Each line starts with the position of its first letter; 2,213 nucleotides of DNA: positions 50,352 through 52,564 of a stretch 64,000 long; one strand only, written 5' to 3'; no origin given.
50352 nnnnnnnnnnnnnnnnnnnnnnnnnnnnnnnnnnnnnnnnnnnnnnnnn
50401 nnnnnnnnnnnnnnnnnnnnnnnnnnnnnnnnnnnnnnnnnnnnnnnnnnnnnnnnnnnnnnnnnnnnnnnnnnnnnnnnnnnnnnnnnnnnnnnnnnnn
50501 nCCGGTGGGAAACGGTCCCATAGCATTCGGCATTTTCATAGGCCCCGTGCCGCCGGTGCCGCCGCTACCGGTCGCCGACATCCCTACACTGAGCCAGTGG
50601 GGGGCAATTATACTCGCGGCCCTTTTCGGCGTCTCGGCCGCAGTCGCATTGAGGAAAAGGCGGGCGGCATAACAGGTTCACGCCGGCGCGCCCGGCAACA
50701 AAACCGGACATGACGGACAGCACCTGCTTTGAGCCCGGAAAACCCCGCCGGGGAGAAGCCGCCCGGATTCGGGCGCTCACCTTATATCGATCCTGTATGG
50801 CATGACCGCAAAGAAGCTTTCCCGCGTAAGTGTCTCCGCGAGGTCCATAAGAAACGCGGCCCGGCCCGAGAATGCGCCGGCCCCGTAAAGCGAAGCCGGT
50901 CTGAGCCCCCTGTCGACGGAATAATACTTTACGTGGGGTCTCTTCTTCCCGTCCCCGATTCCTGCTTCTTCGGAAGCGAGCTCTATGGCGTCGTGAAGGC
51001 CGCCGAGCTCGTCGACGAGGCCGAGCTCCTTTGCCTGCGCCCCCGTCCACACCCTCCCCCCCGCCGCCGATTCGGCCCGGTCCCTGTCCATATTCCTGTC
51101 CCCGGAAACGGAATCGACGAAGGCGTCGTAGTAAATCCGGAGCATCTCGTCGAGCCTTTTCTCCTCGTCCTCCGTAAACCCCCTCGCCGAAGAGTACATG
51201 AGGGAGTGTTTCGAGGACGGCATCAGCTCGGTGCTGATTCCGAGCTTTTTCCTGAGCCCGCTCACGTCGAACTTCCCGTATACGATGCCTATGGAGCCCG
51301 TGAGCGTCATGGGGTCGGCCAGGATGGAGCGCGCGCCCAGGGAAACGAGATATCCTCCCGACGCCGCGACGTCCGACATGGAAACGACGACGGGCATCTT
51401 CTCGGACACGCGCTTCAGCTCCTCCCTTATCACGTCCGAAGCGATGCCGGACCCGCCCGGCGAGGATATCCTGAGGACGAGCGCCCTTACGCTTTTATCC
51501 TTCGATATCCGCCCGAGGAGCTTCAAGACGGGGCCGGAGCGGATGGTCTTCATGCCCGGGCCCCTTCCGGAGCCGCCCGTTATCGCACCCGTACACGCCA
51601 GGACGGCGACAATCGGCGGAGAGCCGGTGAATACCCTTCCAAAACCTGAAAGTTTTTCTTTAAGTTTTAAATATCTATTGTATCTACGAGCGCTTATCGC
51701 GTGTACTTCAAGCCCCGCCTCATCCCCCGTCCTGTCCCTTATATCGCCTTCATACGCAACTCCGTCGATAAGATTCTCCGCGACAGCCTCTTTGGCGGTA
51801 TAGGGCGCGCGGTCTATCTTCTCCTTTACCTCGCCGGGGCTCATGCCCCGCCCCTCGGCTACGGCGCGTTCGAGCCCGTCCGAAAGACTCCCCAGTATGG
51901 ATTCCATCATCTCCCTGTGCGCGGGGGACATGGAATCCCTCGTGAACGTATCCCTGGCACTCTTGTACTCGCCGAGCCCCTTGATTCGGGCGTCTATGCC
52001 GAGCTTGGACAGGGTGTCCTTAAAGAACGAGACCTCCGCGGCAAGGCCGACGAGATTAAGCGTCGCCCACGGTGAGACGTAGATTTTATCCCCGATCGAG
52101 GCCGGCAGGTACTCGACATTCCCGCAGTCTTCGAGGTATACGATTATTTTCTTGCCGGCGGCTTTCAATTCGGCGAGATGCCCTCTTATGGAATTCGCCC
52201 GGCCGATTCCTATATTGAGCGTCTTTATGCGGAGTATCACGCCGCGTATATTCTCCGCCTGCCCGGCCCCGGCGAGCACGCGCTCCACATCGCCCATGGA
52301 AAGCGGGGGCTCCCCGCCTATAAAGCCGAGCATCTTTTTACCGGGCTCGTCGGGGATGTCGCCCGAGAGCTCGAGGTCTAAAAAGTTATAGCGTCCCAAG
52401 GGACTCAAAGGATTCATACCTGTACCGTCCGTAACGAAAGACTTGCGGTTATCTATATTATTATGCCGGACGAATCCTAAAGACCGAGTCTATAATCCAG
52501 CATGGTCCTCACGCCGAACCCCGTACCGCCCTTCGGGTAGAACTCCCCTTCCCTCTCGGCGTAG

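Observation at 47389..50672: Three tandem YVTN beta-propeller paralogues, each ending in an IPTL-CTERM-like sorting tail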

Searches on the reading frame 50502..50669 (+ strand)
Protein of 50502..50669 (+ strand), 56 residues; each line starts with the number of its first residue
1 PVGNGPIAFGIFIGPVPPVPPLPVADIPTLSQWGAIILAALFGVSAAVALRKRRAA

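Call 25: find_homologous_proteins(query=A1, max_evalue=10)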
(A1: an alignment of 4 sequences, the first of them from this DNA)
Query A1 (4 sequences) (56 aa, profile of the alignment): 2 proteins with E <= 10 among 28 candidates.
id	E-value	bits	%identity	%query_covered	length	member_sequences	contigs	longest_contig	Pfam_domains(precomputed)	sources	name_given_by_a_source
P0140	6.1e-19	85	84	68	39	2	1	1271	PF18203.7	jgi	-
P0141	2.1e-17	80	82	68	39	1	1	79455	PF18203.7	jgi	-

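Call 27: find_encoding_contigs(protein=P0141, flank=10000, max_places=4)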
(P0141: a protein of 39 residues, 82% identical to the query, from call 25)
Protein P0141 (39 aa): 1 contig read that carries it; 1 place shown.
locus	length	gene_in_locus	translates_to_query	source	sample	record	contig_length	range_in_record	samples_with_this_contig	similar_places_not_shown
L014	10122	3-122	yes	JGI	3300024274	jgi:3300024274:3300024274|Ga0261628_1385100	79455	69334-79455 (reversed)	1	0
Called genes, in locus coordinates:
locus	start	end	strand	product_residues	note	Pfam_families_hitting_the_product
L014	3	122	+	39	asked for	PF18203:IPTL-CTERM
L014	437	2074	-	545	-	PF01343:Peptidase_S49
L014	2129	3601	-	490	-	PF02789:Peptidase_M17_N, PF00883:Peptidase_M17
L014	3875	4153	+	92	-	PF12840:HTH_20, PF01022:HTH_5, PF08279:HTH_11 (weak), PF13412:HTH_24 (weak), PF21476:PF0610-like_N (weak)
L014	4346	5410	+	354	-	PF00195:Chal_sti_synt_N, PF08392:FAE1_CUT1_RppA, PF08545:ACP_syn_III (weak), PF02797:Chal_sti_synt_C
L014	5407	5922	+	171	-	PF04191:PEMT, PF04140:ICMT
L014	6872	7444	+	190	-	PF07681:DoxX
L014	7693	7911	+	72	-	PF01022:HTH_5, PF01047:MarR (weak), PF08279:HTH_11 (weak), PF12802:MarR_2 (weak), PF12840:HTH_20, PF13412:HTH_24 (weak)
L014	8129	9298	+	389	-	PF04389:Peptidase_M28, PF01546:Peptidase_M20, PF05343:Peptidase_M42, PF07687:M20_dimer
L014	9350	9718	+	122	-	PF01903:CbiX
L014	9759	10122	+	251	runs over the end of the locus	PF00702:Hydrolase, PF13419:HAD_2, PF13242:Hydrolase_like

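Call 29: find_related_loci(query=A1, collection=genome_contigs, flank=10000)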
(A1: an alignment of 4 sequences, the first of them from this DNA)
Query A1 (56 aa) in genome_contigs; peptide patterns used: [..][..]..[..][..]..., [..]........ (x = any residue, [..] = any of these).
121 stretches matched a pattern; 41 encode a relative of the query (tblastn E <= 1e-3); 39 distinct loci.
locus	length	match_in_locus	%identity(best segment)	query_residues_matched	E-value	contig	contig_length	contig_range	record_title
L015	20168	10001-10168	88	1-56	6e-21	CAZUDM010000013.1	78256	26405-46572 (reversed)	MAG TPA_asm: uncultured Spirochaetia bacterium isolate binchicken_co179_138 genome assembly, contig: NODE_1205_length_78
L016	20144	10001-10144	42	1-53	5e-10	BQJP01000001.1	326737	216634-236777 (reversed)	MAG: Thermodesulfobacteriota bacterium DHS20C13 DNA, sequence001, whole genome shotgun sequence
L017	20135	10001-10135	39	1-54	5e-8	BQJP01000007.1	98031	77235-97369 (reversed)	MAG: Thermodesulfobacteriota bacterium DHS20C13 DNA, sequence007, whole genome shotgun sequence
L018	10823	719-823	43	22-56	8e-8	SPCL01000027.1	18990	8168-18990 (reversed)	MAG: Thermodesulfobacteriales bacterium isolate das_tool.metabat2.12 k141_3094834, whole genome shotgun sequence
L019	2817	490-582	55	24-54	1e-7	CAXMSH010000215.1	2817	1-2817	MAG: Thermodesulfovibrionia bacterium isolate 10C-St20-MC-01_bin.12.strict genome assembly, contig: NODE_215_length_2817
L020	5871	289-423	40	9-55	6e-7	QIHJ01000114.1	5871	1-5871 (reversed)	MAG: Candidatus Dadabacteria bacterium isolate SZUA-126 Ga0063293_10019804, whole genome shotgun sequence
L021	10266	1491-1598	39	19-54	6e-7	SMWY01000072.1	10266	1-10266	MAG: Candidatus Dadabacteria bacterium isolate CR02bin9 k141_660012, whole genome shotgun sequence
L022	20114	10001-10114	39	17-54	7e-7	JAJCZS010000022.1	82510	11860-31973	MAG: Deltaproteobacteria bacterium isolate OFTM111 OFTM111_21, whole genome shotgun sequence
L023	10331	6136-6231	50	25-56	9e-7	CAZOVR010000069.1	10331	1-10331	MAG TPA_asm: uncultured Pirellulales bacterium isolate SRP214966_co5_136 genome assembly, contig: NODE_6361_length_10331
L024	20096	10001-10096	50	22-53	8e-7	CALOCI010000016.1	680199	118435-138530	MAG: uncultured Thermodesulfobacteriota bacterium isolate LOGT_bin.0081 genome assembly, contig: contig_20726, whole gen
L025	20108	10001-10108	50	19-54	1e-6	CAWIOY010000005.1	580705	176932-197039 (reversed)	MAG: uncultured beta proteobacterium isolate MFD05377.bin.2.33 genome assembly, contig: contig_27816, whole genome shotg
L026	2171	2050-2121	67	19-42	3e-6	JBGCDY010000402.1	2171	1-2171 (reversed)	MAG: Chitinophagales bacterium isolate SGMAG-61 contig402, whole genome shotgun sequence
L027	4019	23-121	42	24-56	5e-6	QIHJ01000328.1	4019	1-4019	MAG: Candidatus Dadabacteria bacterium isolate SZUA-126 Ga0063293_10038235, whole genome shotgun sequence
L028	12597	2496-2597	38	21-54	5e-6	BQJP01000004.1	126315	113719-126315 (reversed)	MAG: Thermodesulfobacteriota bacterium DHS20C13 DNA, sequence004, whole genome shotgun sequence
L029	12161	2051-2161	43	18-54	5e-7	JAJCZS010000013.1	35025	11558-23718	MAG: Deltaproteobacteria bacterium isolate OFTM111 OFTM111_12, whole genome shotgun sequence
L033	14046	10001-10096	47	23-54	4e-5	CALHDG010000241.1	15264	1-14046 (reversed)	MAG: uncultured Chitinophagales bacterium isolate R2_Bin_Bin_98_1 genome assembly, contig: c_000000022820, whole genome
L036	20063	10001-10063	67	22-42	5e-5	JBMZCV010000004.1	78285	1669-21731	MAG: Chitinophagales bacterium isolate ME_XS_2203_1_bin_61 ME_XS_2203_1_bin_61_3, whole genome shotgun sequence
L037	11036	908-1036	37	14-56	7e-5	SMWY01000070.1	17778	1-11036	MAG: Candidatus Dadabacteria bacterium isolate CR02bin9 k141_601421, whole genome shotgun sequence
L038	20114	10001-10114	50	19-55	9e-5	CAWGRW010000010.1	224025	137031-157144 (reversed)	MAG: uncultured bacterium isolate MFD06435.bin.1.47 genome assembly, contig: contig_49902, whole genome shotgun sequence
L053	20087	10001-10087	59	26-53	6e-4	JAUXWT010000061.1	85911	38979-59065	MAG: Bacteroidales bacterium isolate C15_metabat.bin.17 C15_k141_37490, whole genome shotgun sequence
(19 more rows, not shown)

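Call 32: search_protein_families(library=ncbifam, proteins=[L037:1474-2109:+, L017:7480-8166:+, L017:8167-8772:-, L023:6335-6985:+, L023:6868-7563:+, L033:10335-10898:+, L033:10905-11510:+, L036:7787-8368:+, L038:12650-13318:+, L053:10358-11095:-], max_evalue=0.01)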
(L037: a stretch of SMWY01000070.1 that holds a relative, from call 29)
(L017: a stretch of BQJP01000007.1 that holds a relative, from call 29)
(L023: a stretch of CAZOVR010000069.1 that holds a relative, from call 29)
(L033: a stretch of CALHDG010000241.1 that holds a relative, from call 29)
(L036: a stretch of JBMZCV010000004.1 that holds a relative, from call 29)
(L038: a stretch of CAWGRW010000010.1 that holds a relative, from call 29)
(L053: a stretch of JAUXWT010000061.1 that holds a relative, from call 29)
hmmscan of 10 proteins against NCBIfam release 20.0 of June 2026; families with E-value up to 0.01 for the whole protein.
L037:1474-2109:+ (212 aa): 0 families

L017:7480-8166:+ (229 aa): 1 family
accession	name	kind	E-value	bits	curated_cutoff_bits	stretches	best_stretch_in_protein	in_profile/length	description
NF040645.1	K_channel_Meth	equivalog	2.1e-05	24.5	300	1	145-201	136-192/203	hyperpolarization-activated voltage-gated potassium channel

L017:8167-8772:- (202 aa): 0 families

L023:6335-6985:+ (217 aa): 14 families
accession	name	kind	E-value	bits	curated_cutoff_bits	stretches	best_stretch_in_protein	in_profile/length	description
TIGR04177.1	exosort_XrtH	exception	8.2e-25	87.6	86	1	48-196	3-153/158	exosortase H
NF046081.1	exosort_XrtX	exception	1.1e-16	61.2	170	1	73-202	32-163/168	exosortase X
TIGR04300.1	exosort_XrtM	exception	3.1e-16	60.1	125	1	93-198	39-144/150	exosortase family protein XrtM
TIGR04144.1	archaeo_VPXXXP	exception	3.7e-13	49.7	150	1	49-195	5-150/156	archaeosortase B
TIGR04178.1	exo_archaeo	signature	4.2e-12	46.2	23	1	110-196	2-95/97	exosortase/archaeosortase family protein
TIGR04128.1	exoso_Fjoh_1448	exception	3.8e-09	37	90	1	109-195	83-169/174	exosortase family protein XrtF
NF046083.1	exosort_XrtY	exception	2e-07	31.1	160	1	47-191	17-163/168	exosortase Y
NF033464.1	cyanoexo_CrtC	exception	6e-06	26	225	1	79-196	151-271/278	cyanoexosortase C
TIGR03763.1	cyanoexo_CrtA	exception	1.4e-05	24.8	150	1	79-194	135-255/260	cyanoexosortase A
TIGR04125.1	exosort_PGF_TRM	exception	2.4e-05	23.9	75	1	40-163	72-198/271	archaeosortase A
NF033505.2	paceosortase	exception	0.0001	22.4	80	1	81-193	31-143/167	pacearchaeosortase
NF045528.1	heimosortase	equivalog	0.00026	21.1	130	1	94-175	71-152/199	heimdallarchaeosortase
TIGR04124.1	archaeo_artE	exception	0.0049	16.9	95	1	60-178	13-131/153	archaeosortase family protein ArtE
NF007454.0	PRK10019.1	subfamily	0.0066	15.7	195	0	140-210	55-123/283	nickel/cobalt efflux transporter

L023:6868-7563:+ (232 aa): 1 family
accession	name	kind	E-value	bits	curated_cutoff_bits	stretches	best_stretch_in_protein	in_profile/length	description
NF046083.1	exosort_XrtY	exception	0.00012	22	160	1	131-176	96-141/168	exosortase Y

L033:10335-10898:+ (188 aa): 10 families
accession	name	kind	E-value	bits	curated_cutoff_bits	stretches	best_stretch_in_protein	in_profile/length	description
TIGR04177.1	exosort_XrtH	exception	9.2e-24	84.2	86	1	34-184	3-155/158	exosortase H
TIGR04144.1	archaeo_VPXXXP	exception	4.5e-17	62.4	150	1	38-182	4-151/156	archaeosortase B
NF046081.1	exosort_XrtX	exception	3.1e-15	56.5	170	1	34-184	7-162/168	exosortase X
TIGR04178.1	exo_archaeo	signature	2.7e-14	53.2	23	1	95-184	1-95/97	exosortase/archaeosortase family protein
TIGR04300.1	exosort_XrtM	exception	6.9e-14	52.5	125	1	45-187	7-144/150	exosortase family protein XrtM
NF046083.1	exosort_XrtY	exception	9.1e-10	38.7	160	1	61-181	48-168/168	exosortase Y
TIGR04128.1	exoso_Fjoh_1448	exception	4.4e-07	30.3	90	1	32-182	13-170/174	exosortase family protein XrtF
NF033464.1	cyanoexo_CrtC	exception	1.7e-06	27.8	225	1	49-161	134-252/278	cyanoexosortase C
NF033505.2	paceosortase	exception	8.7e-05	22.7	80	1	35-181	2-145/167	pacearchaeosortase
TIGR04124.1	archaeo_artE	exception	0.0029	17.7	95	1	42-183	9-150/153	archaeosortase family protein ArtE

L033:10905-11510:+ (202 aa): 0 families

L036:7787-8368:+ (194 aa): 11 families
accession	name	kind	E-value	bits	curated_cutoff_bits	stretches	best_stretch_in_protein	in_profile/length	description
TIGR04177.1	exosort_XrtH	exception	2.1e-18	66.8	86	1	43-183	10-154/158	exosortase H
TIGR04300.1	exosort_XrtM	exception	8e-15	55.6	125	1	44-186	6-146/150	exosortase family protein XrtM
NF046081.1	exosort_XrtX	exception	5.4e-14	52.4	170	1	29-183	2-161/168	exosortase X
TIGR04144.1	archaeo_VPXXXP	exception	3e-13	50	150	1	39-181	9-150/156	archaeosortase B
TIGR04178.1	exo_archaeo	signature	8.6e-13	48.4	23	1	96-181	2-94/97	exosortase/archaeosortase family protein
TIGR04128.1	exoso_Fjoh_1448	exception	4.8e-07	30.1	90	1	31-181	8-169/174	exosortase family protein XrtF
TIGR04125.1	exosort_PGF_TRM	exception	5.6e-07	29.3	75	1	24-157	71-204/271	archaeosortase A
TIGR03763.1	cyanoexo_CrtA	exception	6.7e-06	25.8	150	1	44-183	115-258/260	cyanoexosortase A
NF033505.2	paceosortase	exception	0.00025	21.2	80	1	44-182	10-146/167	pacearchaeosortase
TIGR04124.1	archaeo_artE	exception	0.00028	21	95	1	34-180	8-147/153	archaeosortase family protein ArtE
NF033464.1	cyanoexo_CrtC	exception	0.00074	19.2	225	1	52-180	137-271/278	cyanoexosortase C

L038:12650-13318:+ (223 aa): 4 families
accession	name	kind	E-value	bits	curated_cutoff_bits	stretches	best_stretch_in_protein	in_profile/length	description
TIGR00861.1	MIP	subfamily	2.4e-47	161.6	171.25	1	10-208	1-221/224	MIP family channel protein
NF003838.0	PRK05420.1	equivalog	2.2e-38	132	256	1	6-213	3-225/231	aquaporin Z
NF045553.1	AquGlycerPorinGla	equivalog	1.3e-12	47.5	400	1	8-101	9-105/290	aquaglyceroporin Gla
NF043012.1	LacAcidTportLarD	equivalog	3.2e-07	30.1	390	1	25-186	25-195/237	D/L-lactic acid transporter LarD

L053:10358-11095:- (246 aa): 2 families
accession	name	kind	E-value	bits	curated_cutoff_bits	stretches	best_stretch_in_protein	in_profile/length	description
TIGR04177.1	exosort_XrtH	exception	0.00029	20.9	86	1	132-177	66-111/158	exosortase H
NF046081.1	exosort_XrtX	exception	0.0071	16.3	170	0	130-185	71-126/168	exosortase X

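Call 48: search_protein_families(library=pfam, alignment_id=A4, max_evalue=0.0001)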
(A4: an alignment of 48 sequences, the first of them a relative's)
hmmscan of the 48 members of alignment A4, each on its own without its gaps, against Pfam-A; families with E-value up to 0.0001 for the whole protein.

A. member 1, L015:18007-18447:+ (147 aa): 1 family
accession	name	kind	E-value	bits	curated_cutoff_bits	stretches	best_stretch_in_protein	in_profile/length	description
PF07681.17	DoxX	-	1.2e-20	74.3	23.6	1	14-98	2-84/85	DoxX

B. families by the number of members that match (of 48 scanned): 26 families (the first 25 are shown)
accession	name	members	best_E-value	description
PF07690.21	MFS_1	4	2.4e-61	Major Facilitator Superfamily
PF02687.27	FtsX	4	6.1e-16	FtsX-like permease C-terminal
PF09721.15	Exosortase_EpsH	4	1e-09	Transmembrane exosortase (Exosortase_EpsH)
PF00892.27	EamA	3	4.8e-40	EamA-like transporter family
PF00083.30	Sugar_tr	3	1e-33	Sugar (and other) transporter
PF01594.21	AI-2E_transport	2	4.1e-44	AI-2E family transporter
PF04140.19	ICMT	2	1.6e-29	Isoprenylcysteine carboxyl methyltransferase (ICMT) family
PF12704.14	MacB_PCD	2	1.9e-13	MacB-like periplasmic core domain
PF04191.18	PEMT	2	4.1e-10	Phospholipid methyltransferase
PF00115.25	COX1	1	1.1e-156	Cytochrome C and Quinol oxidase polypeptide I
PF01098.24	FTSW_RODA_SPOVE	1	1.4e-94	Cell cycle protein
PF00230.25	MIP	1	7.3e-52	Major intrinsic protein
PF01040.23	UbiA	1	6.3e-42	UbiA prenyltransferase family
PF02628.20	COX15-CtaA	1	3.5e-38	Cytochrome oxidase assembly protein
PF00487.30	FA_desaturase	1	2.4e-32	Fatty acid desaturase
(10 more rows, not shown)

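Call 57: find_homologous_proteins(query=A5, max_evalue=0.00001)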
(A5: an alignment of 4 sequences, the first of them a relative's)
Query A5 (4 sequences) (217 aa, profile of the alignment): 367 proteins with E <= 0.00001 among 8000 candidates; the best 120 are listed.
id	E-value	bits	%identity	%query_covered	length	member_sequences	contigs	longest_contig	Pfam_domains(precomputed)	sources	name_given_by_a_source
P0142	3.8e-87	309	43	76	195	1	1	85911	PF09721.16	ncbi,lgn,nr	ncbi:MAG: archaeosortase/exosortase family protein [Bacteroidales bacterium]|nr:archaeosortase/exoso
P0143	8.2e-86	304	100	100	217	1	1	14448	PF09721.16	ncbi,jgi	-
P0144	1.4e-79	284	39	78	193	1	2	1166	PF09721.16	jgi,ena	-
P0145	2.9e-79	283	38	80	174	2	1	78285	PF09721.16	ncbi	ncbi:MAG: archaeosortase/exosortase family protein [Chitinophagales bacterium]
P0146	1.4e-77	278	44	85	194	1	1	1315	PF09721.16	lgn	-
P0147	3.6e-77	276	46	77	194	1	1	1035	PF09721.16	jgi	jgi:exosortase H (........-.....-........)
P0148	3.9e-77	276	46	77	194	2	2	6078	PF09721.16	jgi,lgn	-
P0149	6.2e-76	272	45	79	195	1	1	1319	PF09721.16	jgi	jgi:exosortase H (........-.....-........)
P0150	6.8e-76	272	45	74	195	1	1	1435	PF09721.16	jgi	jgi:exosortase H (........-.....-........)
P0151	1.4e-75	271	42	84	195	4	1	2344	PF09721.16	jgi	jgi:exosortase H (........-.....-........)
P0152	3.1e-75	270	79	100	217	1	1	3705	PF09721.16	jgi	jgi:exosortase H (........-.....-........)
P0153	7.8e-75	269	46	77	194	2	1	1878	PF09721.16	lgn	-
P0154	3.1e-74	267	43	84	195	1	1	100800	PF09721.16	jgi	jgi:exosortase H (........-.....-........)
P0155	5.6e-74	266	41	84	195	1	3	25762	PF09721.16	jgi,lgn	-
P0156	6.5e-74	266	41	84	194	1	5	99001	PF09721.16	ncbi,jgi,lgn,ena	-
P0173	3.8e-70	253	40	84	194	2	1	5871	PF09721.16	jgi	jgi:exosortase H (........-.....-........)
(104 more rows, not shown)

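Call 58: find_encoding_contigs(protein=P0173, flank=10000, max_places=3)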
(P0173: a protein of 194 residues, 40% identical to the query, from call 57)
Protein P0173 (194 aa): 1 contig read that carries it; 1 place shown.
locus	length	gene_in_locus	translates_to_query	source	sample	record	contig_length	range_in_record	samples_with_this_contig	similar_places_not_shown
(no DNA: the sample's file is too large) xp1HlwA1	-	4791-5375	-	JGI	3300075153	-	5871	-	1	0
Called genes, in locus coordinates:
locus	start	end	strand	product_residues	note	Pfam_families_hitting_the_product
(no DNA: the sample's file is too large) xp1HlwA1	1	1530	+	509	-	?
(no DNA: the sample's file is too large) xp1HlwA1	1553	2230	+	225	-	PF00072:Response_reg, PF00486:Trans_reg_C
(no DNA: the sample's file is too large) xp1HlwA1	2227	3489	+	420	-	PF00512:HisKA, PF02518:HATPase_c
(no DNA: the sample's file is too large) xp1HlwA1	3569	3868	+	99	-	-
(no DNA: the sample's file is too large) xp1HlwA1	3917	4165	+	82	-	-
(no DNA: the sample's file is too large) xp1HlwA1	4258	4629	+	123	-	-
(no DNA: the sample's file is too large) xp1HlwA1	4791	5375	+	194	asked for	PF09721:Exosortase_EpsH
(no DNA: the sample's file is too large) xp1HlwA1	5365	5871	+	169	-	?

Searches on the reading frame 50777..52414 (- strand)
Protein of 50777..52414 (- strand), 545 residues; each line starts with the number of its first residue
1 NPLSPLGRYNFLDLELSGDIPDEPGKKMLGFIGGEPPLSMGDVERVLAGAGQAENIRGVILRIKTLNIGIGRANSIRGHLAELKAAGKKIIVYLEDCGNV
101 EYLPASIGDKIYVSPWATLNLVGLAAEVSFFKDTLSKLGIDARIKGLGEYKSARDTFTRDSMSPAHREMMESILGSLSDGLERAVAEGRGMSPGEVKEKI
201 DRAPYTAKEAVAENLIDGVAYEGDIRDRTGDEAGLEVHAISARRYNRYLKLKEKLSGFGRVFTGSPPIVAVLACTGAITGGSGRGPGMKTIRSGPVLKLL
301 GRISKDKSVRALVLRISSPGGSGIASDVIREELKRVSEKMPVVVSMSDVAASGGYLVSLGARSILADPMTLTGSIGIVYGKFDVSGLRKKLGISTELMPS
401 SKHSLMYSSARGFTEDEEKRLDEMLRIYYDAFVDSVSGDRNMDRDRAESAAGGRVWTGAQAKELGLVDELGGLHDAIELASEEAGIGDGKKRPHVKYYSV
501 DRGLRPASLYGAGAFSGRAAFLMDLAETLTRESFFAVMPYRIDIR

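Call 8: search_protein_families(library=ncbifam, proteins=[window:50777-52414:-], max_evalue=0.001)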
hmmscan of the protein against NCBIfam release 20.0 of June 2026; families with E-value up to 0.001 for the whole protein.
window:50777-52414:- (545 aa): 4 families
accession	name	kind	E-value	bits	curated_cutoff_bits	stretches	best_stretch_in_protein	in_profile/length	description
TIGR00705.1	SppA_67K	equivalog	1.8e-79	267.7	311.45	1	38-504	76-542/590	signal peptide peptidase SppA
TIGR00706.1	SppA_dom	equivalog_domain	8.8e-70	234.6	155.45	2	269-483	2-206/208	signal peptide peptidase SppA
NF008195.0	PRK10949.1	equivalog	2.6e-59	201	746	1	40-502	97-554/618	signal peptide peptidase SppA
NF008745.0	PRK11778.1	equivalog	8.1e-25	87.7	259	2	311-481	132-301/345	protease SohB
